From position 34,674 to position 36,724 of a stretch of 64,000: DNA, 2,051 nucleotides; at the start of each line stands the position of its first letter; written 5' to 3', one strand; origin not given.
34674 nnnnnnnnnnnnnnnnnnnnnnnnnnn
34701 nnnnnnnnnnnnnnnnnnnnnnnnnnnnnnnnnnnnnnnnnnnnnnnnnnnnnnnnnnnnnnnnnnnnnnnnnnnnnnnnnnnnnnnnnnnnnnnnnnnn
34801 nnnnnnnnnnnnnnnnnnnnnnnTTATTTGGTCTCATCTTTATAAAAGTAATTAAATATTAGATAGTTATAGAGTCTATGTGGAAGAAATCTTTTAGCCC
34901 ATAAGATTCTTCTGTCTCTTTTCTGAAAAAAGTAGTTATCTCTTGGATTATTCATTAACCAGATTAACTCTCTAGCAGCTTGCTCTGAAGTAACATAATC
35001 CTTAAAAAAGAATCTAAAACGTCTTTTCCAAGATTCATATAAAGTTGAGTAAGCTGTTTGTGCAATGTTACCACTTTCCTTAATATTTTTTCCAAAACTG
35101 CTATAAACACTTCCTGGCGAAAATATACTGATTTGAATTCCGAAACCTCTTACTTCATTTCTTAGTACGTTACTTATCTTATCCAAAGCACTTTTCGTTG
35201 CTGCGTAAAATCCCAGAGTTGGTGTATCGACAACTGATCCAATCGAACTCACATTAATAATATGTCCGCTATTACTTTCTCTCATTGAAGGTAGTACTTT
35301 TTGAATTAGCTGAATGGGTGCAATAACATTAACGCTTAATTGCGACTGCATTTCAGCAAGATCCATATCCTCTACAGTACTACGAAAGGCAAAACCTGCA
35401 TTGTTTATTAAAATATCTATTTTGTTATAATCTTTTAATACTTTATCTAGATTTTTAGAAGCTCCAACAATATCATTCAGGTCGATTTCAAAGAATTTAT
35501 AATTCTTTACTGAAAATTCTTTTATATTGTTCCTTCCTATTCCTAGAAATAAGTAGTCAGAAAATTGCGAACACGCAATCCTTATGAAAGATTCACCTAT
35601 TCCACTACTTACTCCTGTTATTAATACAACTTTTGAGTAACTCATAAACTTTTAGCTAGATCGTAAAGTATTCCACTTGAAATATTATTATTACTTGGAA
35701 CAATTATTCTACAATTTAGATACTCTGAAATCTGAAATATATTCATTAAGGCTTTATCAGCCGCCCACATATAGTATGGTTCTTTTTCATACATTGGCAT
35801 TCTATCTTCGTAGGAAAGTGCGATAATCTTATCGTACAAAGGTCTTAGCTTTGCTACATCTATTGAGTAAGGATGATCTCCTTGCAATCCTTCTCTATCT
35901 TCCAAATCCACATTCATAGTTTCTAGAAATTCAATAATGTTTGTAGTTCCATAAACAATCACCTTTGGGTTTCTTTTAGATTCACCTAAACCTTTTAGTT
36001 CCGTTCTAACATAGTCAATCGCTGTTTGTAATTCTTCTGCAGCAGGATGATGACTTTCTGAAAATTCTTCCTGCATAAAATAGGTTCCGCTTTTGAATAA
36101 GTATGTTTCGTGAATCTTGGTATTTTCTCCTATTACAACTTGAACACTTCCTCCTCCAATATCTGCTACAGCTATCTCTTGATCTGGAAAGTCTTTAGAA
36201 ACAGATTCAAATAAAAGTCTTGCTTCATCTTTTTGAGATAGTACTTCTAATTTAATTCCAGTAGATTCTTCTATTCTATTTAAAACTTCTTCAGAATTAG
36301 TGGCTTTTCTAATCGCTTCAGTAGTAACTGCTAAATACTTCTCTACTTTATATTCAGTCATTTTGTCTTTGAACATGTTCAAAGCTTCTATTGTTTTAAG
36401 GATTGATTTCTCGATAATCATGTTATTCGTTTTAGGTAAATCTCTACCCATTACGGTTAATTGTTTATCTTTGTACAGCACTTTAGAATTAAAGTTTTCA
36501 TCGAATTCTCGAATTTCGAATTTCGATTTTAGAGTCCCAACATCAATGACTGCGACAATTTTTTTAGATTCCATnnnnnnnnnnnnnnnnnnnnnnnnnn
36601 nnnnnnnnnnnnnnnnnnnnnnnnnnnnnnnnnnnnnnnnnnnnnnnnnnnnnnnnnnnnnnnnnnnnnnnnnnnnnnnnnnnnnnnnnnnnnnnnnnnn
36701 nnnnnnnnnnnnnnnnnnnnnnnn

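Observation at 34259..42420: Nine-gene minus-strand cluster of nucleotide- and sugar-modifying enzymes of unusual composition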

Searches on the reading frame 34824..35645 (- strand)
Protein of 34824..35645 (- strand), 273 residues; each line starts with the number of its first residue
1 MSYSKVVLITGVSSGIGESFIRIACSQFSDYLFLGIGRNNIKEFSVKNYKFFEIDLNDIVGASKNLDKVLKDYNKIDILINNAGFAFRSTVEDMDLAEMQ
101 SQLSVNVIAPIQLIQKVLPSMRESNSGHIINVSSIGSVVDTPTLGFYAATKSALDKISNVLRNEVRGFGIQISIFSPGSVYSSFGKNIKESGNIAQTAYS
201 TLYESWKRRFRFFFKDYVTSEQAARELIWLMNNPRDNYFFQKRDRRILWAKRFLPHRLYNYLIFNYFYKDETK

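Call 3: search_protein_families(library=pfam, proteins=[window:34824-35645:-], max_evalue=0.1)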
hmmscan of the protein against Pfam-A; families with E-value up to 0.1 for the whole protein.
window:34824-35645:- (273 aa): 6 families
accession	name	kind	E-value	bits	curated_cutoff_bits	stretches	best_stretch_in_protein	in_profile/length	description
PF00106.31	adh_short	-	1.4e-34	119.7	26.6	1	5-190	1-192/195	short chain dehydrogenase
PF13561.12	adh_short_C2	-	8e-22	78.4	27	1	48-198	44-194/236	Enoyl-(Acyl carrier protein) reductase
PF08659.16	KR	-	8.2e-08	32.8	22.6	1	7-172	3-175/180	KR domain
PF08643.16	DUF1776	-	1.6e-05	24.9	25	1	87-215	104-231/294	Fungal family of unknown function (DUF1776)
PF01370.27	Epimerase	-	0.0025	17.7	20.9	1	7-187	1-180/240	NAD dependent epimerase/dehydratase family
PF03687.19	UPF0164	-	0.047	12.9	21.4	1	150-200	93-142/325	Uncharacterised protein family (UPF0164)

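Call 4: search_protein_families(library=ncbifam, proteins=[window:34824-35645:-], max_evalue=0.1)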
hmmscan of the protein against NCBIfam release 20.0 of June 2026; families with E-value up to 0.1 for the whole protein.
window:34824-35645:- (273 aa): 217 families (the best 25 are shown)
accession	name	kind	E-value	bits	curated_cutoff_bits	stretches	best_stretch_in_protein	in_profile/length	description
NF004826.0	PRK06182.1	subfamily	1.6e-46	158.8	305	1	3-264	3-270/274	oxidoreductase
NF004823.0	PRK06179.1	subfamily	2.2e-45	155.2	310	1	1-260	2-260/271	oxidoreductase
NF004824.0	PRK06180.1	subfamily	6.6e-41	140.3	298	1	2-207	2-210/279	oxidoreductase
NF049977.1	KDhSphingRedKdsR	equivalog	4.2e-38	131.3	400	1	4-266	3-266/267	3-ketodihydrosphingosine reductase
NF005372.1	PRK06914.1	subfamily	1.1e-37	129.8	320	1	5-266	3-276/279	SDR family oxidoreductase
NF005672.0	PRK07454.1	equivalog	2e-37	128.7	234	1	4-183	6-191/241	SDR family oxidoreductase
NF006114.0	PRK08263.1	subfamily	1.3e-36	126.2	290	1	4-209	3-210/280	short chain dehydrogenase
NF004284.0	PRK05693.1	equivalog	1.7e-34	119.7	326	1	5-262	2-263/274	SDR family oxidoreductase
NF004649.0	PRK05993.1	equivalog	5.3e-31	107.9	387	1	3-263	3-273/277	SDR family oxidoreductase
NF005065.0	PRK06482.1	equivalog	4.9e-30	104.9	291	1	5-195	3-196/276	SDR family oxidoreductase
NF005950.0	PRK08017.1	equivalog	3.1e-29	102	326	1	5-191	3-190/256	SDR family oxidoreductase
NF005878.0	PRK07825.1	subfamily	5.8e-29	101.3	287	1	5-184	10-191/278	short chain dehydrogenase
NF005539.0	PRK07201.1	equivalog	8.3e-29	100.8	549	1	4-172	370-546/657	SDR family oxidoreductase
NF004825.0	PRK06181.1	equivalog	1.6e-28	99.7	215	1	4-256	6-253/268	SDR family oxidoreductase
NF006073.0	PRK08219.1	equivalog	4.3e-28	98.6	218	1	4-190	3-184/227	SDR family oxidoreductase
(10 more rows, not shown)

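Call 34: search_protein_families(library=padloc, proteins=[window:34824-35645:-], max_evalue=0.01)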
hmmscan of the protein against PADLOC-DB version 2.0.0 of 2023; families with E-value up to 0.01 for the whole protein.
window:34824-35645:- (273 aa): 0 families

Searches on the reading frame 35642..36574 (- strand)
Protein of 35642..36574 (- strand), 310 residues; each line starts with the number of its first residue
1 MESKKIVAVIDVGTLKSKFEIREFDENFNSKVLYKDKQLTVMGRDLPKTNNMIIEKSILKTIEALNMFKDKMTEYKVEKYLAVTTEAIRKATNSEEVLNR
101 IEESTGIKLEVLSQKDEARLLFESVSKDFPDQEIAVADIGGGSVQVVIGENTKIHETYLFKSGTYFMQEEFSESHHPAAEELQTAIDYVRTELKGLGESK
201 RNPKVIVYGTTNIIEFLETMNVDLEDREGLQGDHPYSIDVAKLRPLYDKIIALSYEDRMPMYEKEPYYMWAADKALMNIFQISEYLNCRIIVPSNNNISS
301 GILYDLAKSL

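Call 3: search_protein_families(library=pfam, proteins=[window:35642-36574:-], max_evalue=0.1)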
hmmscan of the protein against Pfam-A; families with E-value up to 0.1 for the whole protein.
window:35642-36574:- (310 aa): 2 families
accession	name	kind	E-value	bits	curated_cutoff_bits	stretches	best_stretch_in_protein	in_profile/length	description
PF02541.22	Ppx-GppA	-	5.5e-37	128.2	27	1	31-259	11-234/285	Ppx/GppA phosphatase family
PF16661.11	Lactamase_B_6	-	0.088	12.6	27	0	204-264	66-127/193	Metallo-beta-lactamase superfamily domain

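Call 4: search_protein_families(library=ncbifam, proteins=[window:35642-36574:-], max_evalue=0.1)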
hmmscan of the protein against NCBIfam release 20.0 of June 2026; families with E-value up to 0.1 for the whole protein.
window:35642-36574:- (310 aa): 4 families
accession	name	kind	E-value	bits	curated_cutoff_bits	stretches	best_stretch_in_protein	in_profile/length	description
TIGR03706.1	exo_poly_only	exception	1.5e-42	145.9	307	1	7-307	2-299/300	exopolyphosphatase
NF008108.0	PRK10854.1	equivalog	2.2e-17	62.4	864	1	31-153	36-158/513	exopolyphosphatase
NF008260.0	PRK11031.1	equivalog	1.4e-14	54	624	1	42-198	42-198/496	guanosine-5'-triphosphate,3'-diphosphate diphosphatase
NF053866.1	CholDhdGbsBBac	equivalog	0.09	11.4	550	0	50-143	10-105/392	choline dehydrogenase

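Call 34: search_protein_families(library=padloc, proteins=[window:35642-36574:-], max_evalue=0.01)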
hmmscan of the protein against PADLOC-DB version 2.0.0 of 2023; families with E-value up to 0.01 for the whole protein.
window:35642-36574:- (310 aa): 0 families
